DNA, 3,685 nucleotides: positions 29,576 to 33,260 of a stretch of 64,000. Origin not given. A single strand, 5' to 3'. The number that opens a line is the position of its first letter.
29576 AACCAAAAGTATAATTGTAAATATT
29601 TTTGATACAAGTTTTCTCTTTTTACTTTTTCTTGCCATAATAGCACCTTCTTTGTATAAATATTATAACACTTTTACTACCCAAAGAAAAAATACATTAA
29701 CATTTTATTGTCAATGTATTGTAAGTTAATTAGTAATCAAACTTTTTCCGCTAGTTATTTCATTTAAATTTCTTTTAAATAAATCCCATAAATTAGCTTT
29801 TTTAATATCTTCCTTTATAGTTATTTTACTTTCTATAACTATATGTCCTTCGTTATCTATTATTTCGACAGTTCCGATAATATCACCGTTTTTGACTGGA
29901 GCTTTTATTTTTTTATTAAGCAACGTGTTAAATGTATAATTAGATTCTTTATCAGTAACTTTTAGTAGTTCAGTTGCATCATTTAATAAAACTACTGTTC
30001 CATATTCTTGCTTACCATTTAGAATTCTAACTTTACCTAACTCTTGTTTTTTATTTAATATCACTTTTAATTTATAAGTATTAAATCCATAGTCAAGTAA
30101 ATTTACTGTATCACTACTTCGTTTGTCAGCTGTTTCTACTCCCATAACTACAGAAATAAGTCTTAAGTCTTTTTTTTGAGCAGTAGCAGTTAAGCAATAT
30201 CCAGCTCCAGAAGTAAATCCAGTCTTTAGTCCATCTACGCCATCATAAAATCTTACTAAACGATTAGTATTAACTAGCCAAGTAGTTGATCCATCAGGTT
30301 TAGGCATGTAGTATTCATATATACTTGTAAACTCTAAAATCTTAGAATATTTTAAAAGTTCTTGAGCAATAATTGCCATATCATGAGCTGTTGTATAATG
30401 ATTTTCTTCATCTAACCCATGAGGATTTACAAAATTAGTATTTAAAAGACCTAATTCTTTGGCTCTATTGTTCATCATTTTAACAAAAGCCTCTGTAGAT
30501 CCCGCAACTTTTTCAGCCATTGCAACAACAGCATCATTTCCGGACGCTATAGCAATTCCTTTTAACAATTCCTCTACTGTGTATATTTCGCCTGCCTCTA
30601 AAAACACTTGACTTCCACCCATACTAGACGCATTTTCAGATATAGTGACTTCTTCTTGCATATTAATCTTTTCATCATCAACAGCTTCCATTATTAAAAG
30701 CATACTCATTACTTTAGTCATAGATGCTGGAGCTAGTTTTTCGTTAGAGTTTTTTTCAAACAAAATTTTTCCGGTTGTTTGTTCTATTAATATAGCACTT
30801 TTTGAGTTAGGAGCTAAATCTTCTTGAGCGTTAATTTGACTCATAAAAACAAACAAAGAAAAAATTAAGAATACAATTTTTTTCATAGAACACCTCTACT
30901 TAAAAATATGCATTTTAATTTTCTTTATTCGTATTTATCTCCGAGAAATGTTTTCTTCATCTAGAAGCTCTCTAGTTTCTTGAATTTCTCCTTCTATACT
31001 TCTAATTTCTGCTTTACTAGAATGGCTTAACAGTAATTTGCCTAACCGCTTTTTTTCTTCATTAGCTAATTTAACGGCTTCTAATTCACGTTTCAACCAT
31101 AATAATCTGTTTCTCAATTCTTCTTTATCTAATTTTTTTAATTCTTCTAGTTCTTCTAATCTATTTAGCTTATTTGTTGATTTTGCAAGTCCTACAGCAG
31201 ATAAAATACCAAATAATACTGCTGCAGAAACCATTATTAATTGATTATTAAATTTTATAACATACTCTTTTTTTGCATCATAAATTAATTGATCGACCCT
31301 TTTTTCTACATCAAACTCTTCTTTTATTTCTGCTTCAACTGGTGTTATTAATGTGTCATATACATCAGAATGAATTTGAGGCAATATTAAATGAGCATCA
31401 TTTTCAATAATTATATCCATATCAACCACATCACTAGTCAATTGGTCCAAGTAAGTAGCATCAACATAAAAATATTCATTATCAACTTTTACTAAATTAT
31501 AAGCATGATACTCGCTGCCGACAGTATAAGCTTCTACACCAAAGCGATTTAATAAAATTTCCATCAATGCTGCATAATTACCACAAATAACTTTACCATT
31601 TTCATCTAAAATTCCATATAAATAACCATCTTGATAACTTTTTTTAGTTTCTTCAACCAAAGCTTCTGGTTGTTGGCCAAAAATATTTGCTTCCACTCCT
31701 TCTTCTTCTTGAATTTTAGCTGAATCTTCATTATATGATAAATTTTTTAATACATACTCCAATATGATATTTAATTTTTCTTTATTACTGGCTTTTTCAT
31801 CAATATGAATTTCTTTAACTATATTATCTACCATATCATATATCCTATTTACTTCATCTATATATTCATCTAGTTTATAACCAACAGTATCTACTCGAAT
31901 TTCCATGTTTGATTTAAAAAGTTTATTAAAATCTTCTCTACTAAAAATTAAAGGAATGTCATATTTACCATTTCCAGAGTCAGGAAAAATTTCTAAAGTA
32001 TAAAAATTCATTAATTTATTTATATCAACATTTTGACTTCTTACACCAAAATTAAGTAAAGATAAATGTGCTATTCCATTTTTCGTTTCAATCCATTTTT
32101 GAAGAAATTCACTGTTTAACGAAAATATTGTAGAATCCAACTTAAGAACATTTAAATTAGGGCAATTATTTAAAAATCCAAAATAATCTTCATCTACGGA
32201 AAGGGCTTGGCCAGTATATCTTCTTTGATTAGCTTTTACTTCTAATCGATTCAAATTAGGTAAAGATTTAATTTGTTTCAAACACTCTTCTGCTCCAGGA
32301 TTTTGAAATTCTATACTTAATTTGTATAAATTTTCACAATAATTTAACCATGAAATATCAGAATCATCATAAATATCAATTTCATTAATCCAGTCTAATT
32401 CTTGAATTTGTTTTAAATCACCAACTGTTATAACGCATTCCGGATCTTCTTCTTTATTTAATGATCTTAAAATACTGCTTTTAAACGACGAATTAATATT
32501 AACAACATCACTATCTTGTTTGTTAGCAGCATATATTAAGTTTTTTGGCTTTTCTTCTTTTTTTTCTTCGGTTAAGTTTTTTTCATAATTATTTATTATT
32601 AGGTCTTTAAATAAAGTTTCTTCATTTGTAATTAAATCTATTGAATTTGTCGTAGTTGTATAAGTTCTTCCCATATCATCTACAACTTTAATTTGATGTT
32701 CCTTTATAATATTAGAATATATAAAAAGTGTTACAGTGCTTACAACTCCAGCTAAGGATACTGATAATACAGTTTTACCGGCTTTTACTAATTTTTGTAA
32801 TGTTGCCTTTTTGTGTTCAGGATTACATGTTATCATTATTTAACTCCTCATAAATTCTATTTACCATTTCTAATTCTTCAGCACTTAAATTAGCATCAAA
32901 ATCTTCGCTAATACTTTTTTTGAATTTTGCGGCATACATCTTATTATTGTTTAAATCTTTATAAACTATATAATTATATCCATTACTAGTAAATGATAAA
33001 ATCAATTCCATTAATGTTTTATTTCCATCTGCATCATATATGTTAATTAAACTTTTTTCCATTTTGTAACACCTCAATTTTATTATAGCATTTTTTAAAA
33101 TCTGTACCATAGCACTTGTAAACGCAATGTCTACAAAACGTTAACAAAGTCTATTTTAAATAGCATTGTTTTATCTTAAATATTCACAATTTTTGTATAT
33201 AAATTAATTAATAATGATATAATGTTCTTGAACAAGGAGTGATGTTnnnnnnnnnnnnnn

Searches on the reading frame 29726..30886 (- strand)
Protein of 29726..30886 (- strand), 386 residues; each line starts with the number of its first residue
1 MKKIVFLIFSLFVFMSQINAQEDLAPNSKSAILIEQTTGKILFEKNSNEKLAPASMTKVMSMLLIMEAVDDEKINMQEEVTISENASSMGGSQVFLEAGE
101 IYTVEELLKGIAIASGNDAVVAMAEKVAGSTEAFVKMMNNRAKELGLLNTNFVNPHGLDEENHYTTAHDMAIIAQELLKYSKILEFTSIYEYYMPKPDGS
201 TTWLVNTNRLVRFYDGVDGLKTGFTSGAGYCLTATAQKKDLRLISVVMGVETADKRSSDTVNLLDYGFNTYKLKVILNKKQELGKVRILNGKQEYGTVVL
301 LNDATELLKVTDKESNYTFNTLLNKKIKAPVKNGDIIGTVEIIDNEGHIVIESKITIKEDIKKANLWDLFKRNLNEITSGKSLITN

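Call 3: search_protein_families(library=pfam, proteins=[window:29726-30886:-], max_evalue=0.01)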
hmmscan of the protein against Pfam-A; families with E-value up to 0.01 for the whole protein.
window:29726-30886:- (386 aa): 3 families
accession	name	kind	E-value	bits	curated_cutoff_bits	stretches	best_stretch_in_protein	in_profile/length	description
PF00768.25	Peptidase_S11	-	1.5e-83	280.3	27.6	1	25-251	9-238/239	D-alanyl-D-alanine carboxypeptidase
PF13354.11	Beta-lactamase2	-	1.7e-13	50.9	22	1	34-178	4-147/214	Beta-lactamase enzyme family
PF07943.18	PBP5_C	-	1e-07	32.4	21.2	1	271-363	1-91/91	Penicillin-binding protein 5, C-terminal domain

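Call 4: search_protein_families(library=ncbifam, proteins=[window:29726-30886:-], max_evalue=0.01)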
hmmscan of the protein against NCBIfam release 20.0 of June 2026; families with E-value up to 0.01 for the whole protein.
window:29726-30886:- (386 aa): 8 families
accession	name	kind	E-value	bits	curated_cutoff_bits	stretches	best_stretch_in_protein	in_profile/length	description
NF038273.1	strep_PBP3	exception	1.1e-60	205.8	490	1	3-346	2-369/407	D-alanyl-D-alanine carboxypeptidase PBP3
NF008489.0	PRK11397.1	equivalog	4e-59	200.3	610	1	27-367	36-378/389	serine-type D-Ala-D-Ala carboxypeptidase DacD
NF007445.0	PRK10001.1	equivalog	7.7e-57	192.9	765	1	11-362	18-375/400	serine-type D-Ala-D-Ala carboxypeptidase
NF008059.0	PRK10793.1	equivalog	4.5e-56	190.3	694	1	28-367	46-387/403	D-alanyl-D-alanine carboxypeptidase DacA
NF038258.2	PBP4_Staph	exception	3.4e-48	164.4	500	1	27-282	40-317/366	penicillin-binding protein PBP4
NF000471.1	vanY_of_D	exception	8e-32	110.8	625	1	28-265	99-349/354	transpeptidase-like D-Ala-D-Ala carboxypeptidase VanY-D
NF008668.0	PRK11669.1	equivalog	2.2e-27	96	294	1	24-248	39-261/316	D-alanyl-D-alanine endopeptidase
NF033103.1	bla_class_A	equivalog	1.6e-05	24.2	200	1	36-177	19-162/257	class A beta-lactamase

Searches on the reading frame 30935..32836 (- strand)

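Call 3: search_protein_families(library=pfam, proteins=[window:30935-32836:-], max_evalue=0.01)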
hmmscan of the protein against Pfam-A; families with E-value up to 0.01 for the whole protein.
window:30935-32836:- (633 aa): 1 family
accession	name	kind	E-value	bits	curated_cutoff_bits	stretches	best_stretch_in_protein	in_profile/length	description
PF04473.18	DUF553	-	9.4e-05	22.3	20.5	1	347-460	11-113/140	Transglutaminase-like domain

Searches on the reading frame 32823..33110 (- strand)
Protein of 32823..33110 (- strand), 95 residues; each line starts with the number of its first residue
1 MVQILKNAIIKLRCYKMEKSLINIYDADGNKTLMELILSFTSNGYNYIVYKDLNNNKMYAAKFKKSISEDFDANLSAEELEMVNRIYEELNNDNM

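Call 36: search_protein_families(library=pfam, proteins=[window:32823-33110:-], max_evalue=0.001)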
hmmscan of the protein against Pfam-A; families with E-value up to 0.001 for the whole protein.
window:32823-33110:- (95 aa): 1 family
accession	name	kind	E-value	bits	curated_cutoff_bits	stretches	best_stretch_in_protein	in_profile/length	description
PF06949.16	DUF1292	-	0.00037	21.7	24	1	28-91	2-74/75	Protein of unknown function (DUF1292)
